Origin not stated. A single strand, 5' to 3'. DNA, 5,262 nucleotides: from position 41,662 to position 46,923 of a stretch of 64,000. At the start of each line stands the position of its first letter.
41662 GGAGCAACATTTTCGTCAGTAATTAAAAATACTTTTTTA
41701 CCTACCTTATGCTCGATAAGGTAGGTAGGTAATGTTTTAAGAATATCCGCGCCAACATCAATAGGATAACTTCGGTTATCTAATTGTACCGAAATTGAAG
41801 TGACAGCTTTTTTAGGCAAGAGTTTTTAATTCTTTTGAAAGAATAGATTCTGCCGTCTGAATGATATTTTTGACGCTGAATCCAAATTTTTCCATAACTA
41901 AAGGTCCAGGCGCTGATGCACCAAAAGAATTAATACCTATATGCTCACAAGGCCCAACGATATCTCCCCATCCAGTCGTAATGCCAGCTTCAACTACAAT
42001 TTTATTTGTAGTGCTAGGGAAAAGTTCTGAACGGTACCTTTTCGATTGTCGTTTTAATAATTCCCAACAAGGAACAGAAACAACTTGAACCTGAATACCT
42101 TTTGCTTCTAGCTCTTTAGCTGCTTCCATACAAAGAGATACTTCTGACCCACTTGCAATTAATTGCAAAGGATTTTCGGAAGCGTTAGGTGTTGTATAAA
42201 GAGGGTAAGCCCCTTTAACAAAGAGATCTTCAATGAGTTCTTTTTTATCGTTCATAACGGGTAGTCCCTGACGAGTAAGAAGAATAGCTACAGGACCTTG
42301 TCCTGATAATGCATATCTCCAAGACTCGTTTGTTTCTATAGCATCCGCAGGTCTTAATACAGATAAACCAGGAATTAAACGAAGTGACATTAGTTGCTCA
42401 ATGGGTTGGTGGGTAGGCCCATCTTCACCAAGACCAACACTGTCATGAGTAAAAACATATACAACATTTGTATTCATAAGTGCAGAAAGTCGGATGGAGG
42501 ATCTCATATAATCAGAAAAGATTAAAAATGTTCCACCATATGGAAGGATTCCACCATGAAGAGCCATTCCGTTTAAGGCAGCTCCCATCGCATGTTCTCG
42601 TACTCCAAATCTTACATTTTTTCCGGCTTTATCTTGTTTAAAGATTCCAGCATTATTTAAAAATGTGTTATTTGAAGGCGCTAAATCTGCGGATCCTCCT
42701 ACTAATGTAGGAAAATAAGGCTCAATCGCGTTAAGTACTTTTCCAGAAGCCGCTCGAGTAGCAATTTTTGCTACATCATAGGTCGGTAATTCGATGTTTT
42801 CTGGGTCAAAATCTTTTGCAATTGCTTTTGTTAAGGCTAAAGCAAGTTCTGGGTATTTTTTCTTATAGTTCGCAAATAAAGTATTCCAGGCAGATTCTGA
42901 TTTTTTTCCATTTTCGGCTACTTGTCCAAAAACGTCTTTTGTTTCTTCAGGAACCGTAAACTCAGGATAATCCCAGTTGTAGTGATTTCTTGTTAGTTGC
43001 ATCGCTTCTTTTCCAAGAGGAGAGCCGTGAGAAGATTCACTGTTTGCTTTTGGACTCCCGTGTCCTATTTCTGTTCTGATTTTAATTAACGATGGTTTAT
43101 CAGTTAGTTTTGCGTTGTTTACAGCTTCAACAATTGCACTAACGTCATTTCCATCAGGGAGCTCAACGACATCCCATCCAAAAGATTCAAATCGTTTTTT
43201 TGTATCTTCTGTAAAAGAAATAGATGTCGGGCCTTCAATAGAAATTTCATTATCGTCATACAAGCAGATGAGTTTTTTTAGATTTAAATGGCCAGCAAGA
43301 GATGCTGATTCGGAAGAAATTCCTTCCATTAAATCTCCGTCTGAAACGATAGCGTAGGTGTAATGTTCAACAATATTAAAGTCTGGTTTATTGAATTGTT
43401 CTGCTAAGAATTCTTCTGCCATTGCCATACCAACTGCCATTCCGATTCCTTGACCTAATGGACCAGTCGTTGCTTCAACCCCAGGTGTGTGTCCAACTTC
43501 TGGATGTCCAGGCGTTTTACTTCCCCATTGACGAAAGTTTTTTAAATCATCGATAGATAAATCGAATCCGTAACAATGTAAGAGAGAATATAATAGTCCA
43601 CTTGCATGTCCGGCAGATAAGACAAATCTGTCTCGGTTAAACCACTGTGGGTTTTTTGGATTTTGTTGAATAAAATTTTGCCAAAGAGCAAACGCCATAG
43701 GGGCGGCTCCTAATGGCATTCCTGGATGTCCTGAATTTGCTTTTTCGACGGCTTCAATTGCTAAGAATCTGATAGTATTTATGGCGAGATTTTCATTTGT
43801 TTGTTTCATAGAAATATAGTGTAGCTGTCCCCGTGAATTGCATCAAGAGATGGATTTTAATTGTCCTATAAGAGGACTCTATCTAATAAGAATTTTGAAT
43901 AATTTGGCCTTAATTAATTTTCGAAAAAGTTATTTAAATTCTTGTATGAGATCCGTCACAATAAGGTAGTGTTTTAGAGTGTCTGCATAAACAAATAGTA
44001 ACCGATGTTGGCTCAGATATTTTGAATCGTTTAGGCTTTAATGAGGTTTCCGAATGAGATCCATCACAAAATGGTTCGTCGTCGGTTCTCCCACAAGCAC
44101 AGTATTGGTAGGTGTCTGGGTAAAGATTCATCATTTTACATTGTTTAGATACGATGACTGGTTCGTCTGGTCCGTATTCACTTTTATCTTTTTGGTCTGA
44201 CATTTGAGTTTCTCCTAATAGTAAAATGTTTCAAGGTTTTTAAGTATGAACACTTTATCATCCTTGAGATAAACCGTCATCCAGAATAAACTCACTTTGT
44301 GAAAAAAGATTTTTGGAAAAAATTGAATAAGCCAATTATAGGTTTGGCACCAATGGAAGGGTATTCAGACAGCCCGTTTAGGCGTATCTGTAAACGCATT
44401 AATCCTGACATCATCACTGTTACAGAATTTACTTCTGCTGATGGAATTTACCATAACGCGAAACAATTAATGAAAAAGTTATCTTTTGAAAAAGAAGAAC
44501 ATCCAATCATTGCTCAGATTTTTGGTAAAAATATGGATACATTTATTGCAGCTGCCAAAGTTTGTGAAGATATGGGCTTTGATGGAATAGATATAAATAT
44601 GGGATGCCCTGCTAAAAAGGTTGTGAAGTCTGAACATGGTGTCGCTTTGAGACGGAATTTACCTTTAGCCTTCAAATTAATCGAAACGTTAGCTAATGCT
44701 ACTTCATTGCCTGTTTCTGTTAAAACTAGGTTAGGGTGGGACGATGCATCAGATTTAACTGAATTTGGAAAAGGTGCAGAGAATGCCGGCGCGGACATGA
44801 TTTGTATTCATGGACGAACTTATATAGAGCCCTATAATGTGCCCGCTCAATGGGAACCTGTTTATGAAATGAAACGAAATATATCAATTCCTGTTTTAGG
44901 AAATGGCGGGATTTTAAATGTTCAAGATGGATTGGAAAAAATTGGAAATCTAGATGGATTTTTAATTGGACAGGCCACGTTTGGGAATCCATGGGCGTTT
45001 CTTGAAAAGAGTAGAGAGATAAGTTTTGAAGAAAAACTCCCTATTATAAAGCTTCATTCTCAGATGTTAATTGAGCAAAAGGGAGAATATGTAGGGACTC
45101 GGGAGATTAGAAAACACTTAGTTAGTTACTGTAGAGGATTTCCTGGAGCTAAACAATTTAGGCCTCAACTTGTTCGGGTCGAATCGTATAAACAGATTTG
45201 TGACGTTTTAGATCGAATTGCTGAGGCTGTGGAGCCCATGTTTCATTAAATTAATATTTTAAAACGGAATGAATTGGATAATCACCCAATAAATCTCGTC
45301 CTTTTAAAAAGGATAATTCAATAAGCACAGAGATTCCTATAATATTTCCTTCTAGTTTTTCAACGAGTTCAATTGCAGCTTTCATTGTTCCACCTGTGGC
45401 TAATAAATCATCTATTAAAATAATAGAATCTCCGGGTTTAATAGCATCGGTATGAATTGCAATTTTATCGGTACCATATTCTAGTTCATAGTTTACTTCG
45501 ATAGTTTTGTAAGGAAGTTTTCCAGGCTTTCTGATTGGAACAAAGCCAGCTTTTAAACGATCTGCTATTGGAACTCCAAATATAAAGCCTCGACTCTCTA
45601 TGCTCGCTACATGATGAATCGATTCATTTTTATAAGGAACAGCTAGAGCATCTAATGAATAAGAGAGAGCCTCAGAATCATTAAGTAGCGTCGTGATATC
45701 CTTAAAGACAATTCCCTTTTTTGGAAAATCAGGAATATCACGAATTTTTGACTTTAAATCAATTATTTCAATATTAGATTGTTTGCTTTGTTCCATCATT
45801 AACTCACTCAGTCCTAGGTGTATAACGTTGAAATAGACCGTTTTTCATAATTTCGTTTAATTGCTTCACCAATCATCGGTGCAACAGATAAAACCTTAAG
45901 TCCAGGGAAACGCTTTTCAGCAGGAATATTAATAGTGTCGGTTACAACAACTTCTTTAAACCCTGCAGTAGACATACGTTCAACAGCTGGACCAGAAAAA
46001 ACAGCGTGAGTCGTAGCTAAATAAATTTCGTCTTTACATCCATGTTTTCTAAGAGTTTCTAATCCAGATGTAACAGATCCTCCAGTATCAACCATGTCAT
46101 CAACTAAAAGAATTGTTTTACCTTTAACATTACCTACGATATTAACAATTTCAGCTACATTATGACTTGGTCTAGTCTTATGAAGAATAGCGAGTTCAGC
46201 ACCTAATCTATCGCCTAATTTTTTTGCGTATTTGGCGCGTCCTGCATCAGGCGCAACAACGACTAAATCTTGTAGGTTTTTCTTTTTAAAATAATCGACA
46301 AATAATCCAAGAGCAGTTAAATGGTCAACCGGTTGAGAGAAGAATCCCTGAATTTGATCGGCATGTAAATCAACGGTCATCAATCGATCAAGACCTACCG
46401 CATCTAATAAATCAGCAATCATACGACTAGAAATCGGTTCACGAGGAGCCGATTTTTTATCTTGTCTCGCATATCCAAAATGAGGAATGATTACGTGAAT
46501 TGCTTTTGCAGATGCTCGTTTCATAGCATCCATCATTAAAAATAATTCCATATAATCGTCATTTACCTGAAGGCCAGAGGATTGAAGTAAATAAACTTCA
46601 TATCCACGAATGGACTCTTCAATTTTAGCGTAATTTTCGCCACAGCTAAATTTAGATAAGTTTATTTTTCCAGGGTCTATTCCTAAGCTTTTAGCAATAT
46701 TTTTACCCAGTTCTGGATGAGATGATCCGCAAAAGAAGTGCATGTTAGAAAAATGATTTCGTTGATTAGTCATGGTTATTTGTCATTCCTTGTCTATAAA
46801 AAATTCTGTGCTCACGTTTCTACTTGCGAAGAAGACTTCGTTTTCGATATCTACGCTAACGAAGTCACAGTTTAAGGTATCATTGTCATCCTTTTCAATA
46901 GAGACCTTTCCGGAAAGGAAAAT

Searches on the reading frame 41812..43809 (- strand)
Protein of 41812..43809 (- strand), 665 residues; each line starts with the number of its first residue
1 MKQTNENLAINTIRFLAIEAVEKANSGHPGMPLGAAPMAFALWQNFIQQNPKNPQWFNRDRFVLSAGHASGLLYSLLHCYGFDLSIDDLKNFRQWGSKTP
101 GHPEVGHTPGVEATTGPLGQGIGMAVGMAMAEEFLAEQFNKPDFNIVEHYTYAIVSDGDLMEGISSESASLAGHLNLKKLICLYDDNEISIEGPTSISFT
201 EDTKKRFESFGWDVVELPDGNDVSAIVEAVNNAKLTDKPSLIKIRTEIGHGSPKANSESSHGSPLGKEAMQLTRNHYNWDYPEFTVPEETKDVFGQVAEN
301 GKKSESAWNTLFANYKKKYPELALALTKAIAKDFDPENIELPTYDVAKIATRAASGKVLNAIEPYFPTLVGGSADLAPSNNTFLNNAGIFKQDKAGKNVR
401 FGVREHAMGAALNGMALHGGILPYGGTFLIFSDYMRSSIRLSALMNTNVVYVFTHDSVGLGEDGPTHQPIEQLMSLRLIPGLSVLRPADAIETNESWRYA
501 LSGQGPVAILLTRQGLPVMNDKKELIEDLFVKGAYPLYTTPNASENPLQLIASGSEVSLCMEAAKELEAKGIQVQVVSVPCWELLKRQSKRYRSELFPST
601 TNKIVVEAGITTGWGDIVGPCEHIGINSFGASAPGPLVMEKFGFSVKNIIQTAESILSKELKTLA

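Call 12: search_protein_families(library=pfam, proteins=[window:41812-43809:-], max_evalue=0.001)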
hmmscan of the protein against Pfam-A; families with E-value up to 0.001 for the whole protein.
window:41812-43809:- (665 aa): 5 families
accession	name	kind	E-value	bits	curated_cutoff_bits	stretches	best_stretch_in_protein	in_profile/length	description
PF00456.26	Transketolase_N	-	1.9e-141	471.4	22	1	7-331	3-330/334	Transketolase, thiamine diphosphate binding domain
PF02779.29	Transket_pyr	-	6.8e-51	172.8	27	1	348-517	2-173/174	Transketolase, pyrimidine binding domain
PF22613.1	Transketolase_C_1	-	1.8e-33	115.6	27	1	533-644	1-112/113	Transketolase-like TK C-terminal domain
PF02780.25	Transketolase_C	-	7.4e-10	39.3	25.9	1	547-649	11-124/124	Transketolase, C-terminal domain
PF13292.11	DXP_synthase_N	-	2.8e-07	30.5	21.2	0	11-192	23-176/274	1-deoxy-D-xylulose-5-phosphate synthase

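Call 15: find_related_loci(query=window:41812-43809:-, collection=genome_contigs, flank=2000)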
Query window:41812-43809:- (665 aa) in genome_contigs; peptide patterns used: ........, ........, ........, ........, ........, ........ (x = any residue, [..] = any of these).
80 stretches matched a pattern; 26 encode a relative of the query (tblastn E <= 1e-3); 26 distinct loci.
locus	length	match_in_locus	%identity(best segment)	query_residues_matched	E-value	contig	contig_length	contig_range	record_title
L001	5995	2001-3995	95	1-665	0e+0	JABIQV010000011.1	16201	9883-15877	MAG: bacterium isolate SI072_bin15 k141_293468, whole genome shotgun sequence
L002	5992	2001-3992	52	6-665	0e+0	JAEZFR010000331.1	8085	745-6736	MAG: Bacillota bacterium isolate OH_CBrB_58 k127_3989201, whole genome shotgun sequence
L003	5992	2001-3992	51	6-665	0e+0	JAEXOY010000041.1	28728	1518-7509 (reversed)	MAG: Bacillota bacterium isolate OH_HBrB_169 k127_1309292, whole genome shotgun sequence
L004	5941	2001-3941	52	6-648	0e+0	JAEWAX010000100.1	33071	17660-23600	MAG: Bacillota bacterium isolate OH_PBB_227 k127_1033864, whole genome shotgun sequence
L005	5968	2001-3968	52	9-657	0e+0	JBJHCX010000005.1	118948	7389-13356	MAG: Rhodohalobacter sp. isolate SF2967_J5348.maxbin.017_sub NODE_191_length_118948_cov_5.044411, whole genome shotgun s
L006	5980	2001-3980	51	6-661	0e+0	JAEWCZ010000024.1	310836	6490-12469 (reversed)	MAG: Bacillota bacterium isolate OH_PBB_78 k127_469132, whole genome shotgun sequence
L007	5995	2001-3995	52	4-658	0e+0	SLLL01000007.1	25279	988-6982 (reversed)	MAG: Balneolaceae bacterium isolate CSSed165cm_311 CSSed16-5cm-3820, whole genome shotgun sequence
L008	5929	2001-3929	51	10-648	0e+0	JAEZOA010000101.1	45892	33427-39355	MAG: Bacillota bacterium isolate OH_CFB_174 k127_1561377, whole genome shotgun sequence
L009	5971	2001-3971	52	9-658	0e+0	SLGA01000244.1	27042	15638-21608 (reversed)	MAG: Balneolaceae bacterium isolate CSSed162cmB_72 CSSed16-2cmB-2961, whole genome shotgun sequence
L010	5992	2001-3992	50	6-662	0e+0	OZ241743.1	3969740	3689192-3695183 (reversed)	MAG: Mucilaginibacter sp. isolate b2475503-9be8-4991-a676-b399fdf717d8 genome assembly, chromosome: 1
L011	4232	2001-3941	51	6-648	0e+0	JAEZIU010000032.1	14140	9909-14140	MAG: Bacillota bacterium isolate OH_CDB_200 k127_1152381, whole genome shotgun sequence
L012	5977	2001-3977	53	7-658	0e+0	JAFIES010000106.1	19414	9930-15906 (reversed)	MAG: Balneolaceae bacterium isolate coassembly_bin.57 k141_108811, whole genome shotgun sequence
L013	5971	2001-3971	51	2-651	0e+0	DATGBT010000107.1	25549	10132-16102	MAG TPA_asm: Balneolaceae bacterium isolate SMAG_U9629 k141_234634, whole genome shotgun sequence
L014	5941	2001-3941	51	6-648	0e+0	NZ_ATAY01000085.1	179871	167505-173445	Ruminiclostridium papyrosolvens C7 contig01633, whole genome shotgun sequence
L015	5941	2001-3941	50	6-648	0e+0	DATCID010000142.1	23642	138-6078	MAG TPA_asm: Ruminiclostridium sp. isolate SMAG_U7850 k141_96569, whole genome shotgun sequence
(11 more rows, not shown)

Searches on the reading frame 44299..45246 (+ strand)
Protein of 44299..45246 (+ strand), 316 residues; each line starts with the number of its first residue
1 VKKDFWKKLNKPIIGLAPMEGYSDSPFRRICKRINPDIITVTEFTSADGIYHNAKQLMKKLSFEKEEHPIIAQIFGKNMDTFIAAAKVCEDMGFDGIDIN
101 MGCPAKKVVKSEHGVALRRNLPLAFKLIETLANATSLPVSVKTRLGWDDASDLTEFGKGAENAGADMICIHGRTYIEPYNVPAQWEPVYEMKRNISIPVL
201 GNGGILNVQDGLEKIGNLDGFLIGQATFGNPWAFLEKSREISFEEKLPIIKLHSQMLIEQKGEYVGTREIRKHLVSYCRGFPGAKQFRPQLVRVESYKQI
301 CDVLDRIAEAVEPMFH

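Call 13: search_protein_families(library=pfam, proteins=[window:44299-45246:+], max_evalue=0.001)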
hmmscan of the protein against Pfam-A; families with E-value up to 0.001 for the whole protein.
window:44299-45246:+ (316 aa): 2 families
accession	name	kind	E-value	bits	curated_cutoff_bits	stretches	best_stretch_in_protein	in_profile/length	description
PF01207.24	Dus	-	2.7e-74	250.5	20.4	1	16-308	2-307/311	Dihydrouridine synthase (Dus)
PF01180.27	DHO_dh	-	6.6e-06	26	27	0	49-143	75-164/291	Dihydroorotate dehydrogenase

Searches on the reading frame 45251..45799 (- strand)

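Call 13: search_protein_families(library=pfam, proteins=[window:45251-45799:-], max_evalue=0.001)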
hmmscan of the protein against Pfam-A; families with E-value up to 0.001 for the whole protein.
window:45251-45799:- (182 aa): 1 family
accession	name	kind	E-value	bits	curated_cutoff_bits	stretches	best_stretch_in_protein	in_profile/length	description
PF00156.33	Pribosyltran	-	1.2e-13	51.1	26.3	1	44-161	17-125/158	Phosphoribosyl transferase domain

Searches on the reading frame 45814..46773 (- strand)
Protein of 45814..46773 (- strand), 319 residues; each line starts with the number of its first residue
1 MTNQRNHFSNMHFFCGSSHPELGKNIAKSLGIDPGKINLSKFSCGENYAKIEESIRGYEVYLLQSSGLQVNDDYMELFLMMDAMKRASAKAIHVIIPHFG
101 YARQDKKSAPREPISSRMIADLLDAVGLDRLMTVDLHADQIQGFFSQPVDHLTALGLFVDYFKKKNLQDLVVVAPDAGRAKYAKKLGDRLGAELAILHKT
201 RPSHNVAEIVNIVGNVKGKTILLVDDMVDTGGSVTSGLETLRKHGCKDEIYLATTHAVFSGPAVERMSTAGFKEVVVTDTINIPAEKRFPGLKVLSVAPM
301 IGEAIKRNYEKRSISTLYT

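Call 13: search_protein_families(library=pfam, proteins=[window:45814-46773:-], max_evalue=0.001)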
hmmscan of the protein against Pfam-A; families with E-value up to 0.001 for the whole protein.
window:45814-46773:- (319 aa): 4 families
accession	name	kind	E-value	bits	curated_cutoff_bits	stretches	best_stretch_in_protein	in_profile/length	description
PF13793.12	Pribosyltran_N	-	5.3e-44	149.3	25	1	12-127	2-117/117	N-terminal domain of ribose phosphate pyrophosphokinase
PF14572.12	Pribosyl_synth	-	7.5e-20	72.1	27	1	210-318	75-183/184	Phosphoribosyl synthetase-associated domain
PF00156.33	Pribosyltran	-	1.7e-15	57.2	26.3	1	159-269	20-137/158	Phosphoribosyl transferase domain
PF14681.12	UPRTase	-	0.0001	22.3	27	1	209-268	111-169/206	Uracil phosphoribosyltransferase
